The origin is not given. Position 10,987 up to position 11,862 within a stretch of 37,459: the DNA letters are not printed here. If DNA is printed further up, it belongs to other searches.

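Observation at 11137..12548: PhyH dioxygenase and cytochrome b561 translationally chained between a sugar porter and a GH31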

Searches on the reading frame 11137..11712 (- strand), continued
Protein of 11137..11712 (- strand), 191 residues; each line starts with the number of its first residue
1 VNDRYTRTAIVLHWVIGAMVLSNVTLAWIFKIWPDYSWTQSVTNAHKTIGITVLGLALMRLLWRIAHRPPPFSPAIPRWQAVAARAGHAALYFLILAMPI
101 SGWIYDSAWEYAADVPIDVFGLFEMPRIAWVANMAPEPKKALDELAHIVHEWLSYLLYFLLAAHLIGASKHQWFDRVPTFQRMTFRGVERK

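Call 45: search_protein_families(library=pfam, proteins=[L111:5017-5859:+, L111:6608-7657:-, L119:5260-5931:+, L119:7317-7985:+, L124:5223-5750:+, L124:6519-7724:-, L135:4074-5483:+, L147:6688-7137:+, L113:3747-4250:+, L108:662-1468:+], max_evalue=0.001)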
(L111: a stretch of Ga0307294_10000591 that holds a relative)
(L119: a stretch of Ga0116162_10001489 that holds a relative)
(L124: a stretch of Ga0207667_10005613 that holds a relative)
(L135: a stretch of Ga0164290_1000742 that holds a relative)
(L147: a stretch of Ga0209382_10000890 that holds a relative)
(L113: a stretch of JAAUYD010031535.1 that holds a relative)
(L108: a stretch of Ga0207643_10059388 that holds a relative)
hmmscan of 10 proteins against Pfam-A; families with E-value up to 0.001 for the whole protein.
L111:5017-5859:+ (280 aa): 6 families
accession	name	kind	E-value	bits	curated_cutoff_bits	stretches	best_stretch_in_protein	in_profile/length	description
PF07728.20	AAA_5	-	2.3e-12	47.5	22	1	28-171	1-138/139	AAA domain (dynein-related subfamily)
PF00004.35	AAA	-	1.5e-11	45.3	21.2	1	29-179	1-129/131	ATPase family associated with various cellular activities (AAA)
PF07724.20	AAA_2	-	2.6e-07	31.3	27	1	30-156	7-120/166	AAA domain (Cdc48 subfamily)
PF13401.12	AAA_22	-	9.1e-07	29.7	27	1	27-132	6-104/130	AAA domain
PF13191.12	AAA_16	-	1.1e-05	26.4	32.6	1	27-122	25-146/167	AAA ATPase domain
PF00158.32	Sigma54_activat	-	1.2e-05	25.5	20.2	0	19-48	15-44/168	Sigma-54 interaction domain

L111:6608-7657:- (349 aa): 1 family
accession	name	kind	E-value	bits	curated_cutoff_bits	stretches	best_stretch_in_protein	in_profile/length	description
PF02615.19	Ldh_2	-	1.7e-103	346.7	38.8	1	6-336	4-332/333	Malate/L-lactate dehydrogenase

L119:5260-5931:+ (223 aa): 1 family
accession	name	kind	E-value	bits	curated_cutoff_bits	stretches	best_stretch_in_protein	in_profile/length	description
PF04264.18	YceI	-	3.1e-46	157.9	23.7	1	48-209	1-149/150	YceI-like domain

L119:7317-7985:+ (222 aa): 5 families
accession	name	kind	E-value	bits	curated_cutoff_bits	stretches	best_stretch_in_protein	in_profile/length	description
PF13409.12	GST_N_2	-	1.1e-17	64.8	25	1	11-73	3-69/70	Glutathione S-transferase, N-terminal domain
PF13417.12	GST_N_3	-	2.6e-15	56.9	22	1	4-77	1-73/75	Glutathione S-transferase, N-terminal domain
PF02798.26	GST_N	-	4.8e-12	46.5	20.9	1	3-72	4-75/76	Glutathione S-transferase, N-terminal domain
PF00043.30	GST_C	-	4.1e-06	27.4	20.7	1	149-198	40-93/93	Glutathione S-transferase, C-terminal domain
PF13410.11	GST_C_2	-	2.1e-05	25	24.9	1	150-192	25-68/69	Glutathione S-transferase, C-terminal domain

L124:5223-5750:+ (175 aa): 1 family
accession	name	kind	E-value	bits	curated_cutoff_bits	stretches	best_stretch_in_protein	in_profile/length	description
PF02600.21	DsbB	-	7.7e-31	107.9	22.1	1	15-164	4-147/148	Disulfide bond formation protein DsbB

L124:6519-7724:- (401 aa): 1 family
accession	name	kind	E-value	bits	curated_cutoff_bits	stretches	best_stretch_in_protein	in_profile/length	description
PF07690.21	MFS_1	-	1.1e-29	103.9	33.4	2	15-352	4-346/347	Major Facilitator Superfamily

L135:4074-5483:+ (469 aa): 0 families

L147:6688-7137:+ (149 aa): 0 families

L113:3747-4250:+ (167 aa): 0 families

L108:662-1468:+ (268 aa): 1 family
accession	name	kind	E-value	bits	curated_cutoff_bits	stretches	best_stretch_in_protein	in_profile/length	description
PF01633.27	Choline_kinase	-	7e-12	45.7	29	1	55-182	70-207/300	Choline/ethanolamine kinase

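Call 65: find_encoding_contigs(protein=window:11137-11712:-, flank=10000, max_places=2)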
Protein window:11137-11712:- (191 aa): 1 contig read that carries it; 1 place shown.
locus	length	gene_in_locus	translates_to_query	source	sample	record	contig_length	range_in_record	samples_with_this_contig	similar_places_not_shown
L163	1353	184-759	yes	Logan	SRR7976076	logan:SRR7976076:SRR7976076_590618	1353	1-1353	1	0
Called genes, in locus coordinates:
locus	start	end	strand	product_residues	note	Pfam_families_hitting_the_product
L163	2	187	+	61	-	?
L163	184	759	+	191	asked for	PF01292:Ni_hydr_CYTB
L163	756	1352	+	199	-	?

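Call 74: search_dna_similar(query=window:11137-11712:-, collection=plasmids, mode=protein, max_evalue=1e-10, max_rows=12)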
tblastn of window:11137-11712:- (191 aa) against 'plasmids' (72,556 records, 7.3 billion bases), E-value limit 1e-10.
Records with a match: 114; places in all: 123; records where one place covers at least 80% of the query: 108.
Best place of each record, by identity: <60% 114.
By first word of the organism name: Escherichia 11; Rhizobium 10; Rahnella 10; Paraburkholderia 9; Sphingobium 6; Caballeronia 6; Novosphingobium 5; Shinella 5; Vibrio 4; Burkholderia 4; and 26 more.
By predicted mobility (MOB-suite, as given by PLSDB): non-mobilizable 82; conjugative 17; mobilizable 15.
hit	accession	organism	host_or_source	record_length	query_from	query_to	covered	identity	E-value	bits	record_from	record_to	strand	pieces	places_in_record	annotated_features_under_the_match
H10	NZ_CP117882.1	Novosphingobium sp. KACC 22771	Single cell,soil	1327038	5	185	95%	39.3%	3e-20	94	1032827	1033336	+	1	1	none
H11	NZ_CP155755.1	Sphingomonas parapaucimobilis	Chinese cabbage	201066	2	186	97%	37.8%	1e-26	112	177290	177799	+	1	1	cytochrome b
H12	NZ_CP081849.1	Polymorphobacter megasporae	Megaspora,lichen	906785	3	186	96%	37.2%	4e-21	97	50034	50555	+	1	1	cytochrome b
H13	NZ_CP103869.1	Novosphingobium humi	pure culture,soil biofilm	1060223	3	183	95%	37.6%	1e-17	87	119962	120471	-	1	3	none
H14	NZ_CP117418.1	Novosphingobium humi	Single cell,Soil from military shooting ...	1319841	3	183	95%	37.0%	2e-17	86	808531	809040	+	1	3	none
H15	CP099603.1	Comamonadaceae bacterium OTU4NAUVB1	Arabidopsis thaliana,pure culture,leaf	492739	4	183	94%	35.3%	9e-16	82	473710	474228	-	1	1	cytochrome b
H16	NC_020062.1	Rhizobium tropici CIAT 899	Phaseolus vulgaris root nodule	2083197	4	191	98%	33.2%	2e-22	100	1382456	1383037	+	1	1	record has no annotation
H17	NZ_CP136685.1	Sulfitobacter sp. LC.270.F.C4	Macrocystis pyrifera gametophyte,Whole ...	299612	5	183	94%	34.4%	5e-17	85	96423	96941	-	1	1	cytochrome b/b6 domain-containing protein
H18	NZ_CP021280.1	Legionella pneumophila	protozoa,bulk water sample from a shower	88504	2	183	95%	33.5%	6e-18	88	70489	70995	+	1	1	cytochrome b | YceI family protein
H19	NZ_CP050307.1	Rhizobium lusitanum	Oxytropis pumilio,cell culture,root ...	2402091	2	183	95%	33.5%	7e-23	102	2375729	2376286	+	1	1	none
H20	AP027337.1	Sphingobium sp. TomTYG72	-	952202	3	183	95%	33.5%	5e-15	79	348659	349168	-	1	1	cytochrome b561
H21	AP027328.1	Sphingobium sp. TomTYG64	-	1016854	3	183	95%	33.5%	1e-14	78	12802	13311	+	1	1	cytochrome b561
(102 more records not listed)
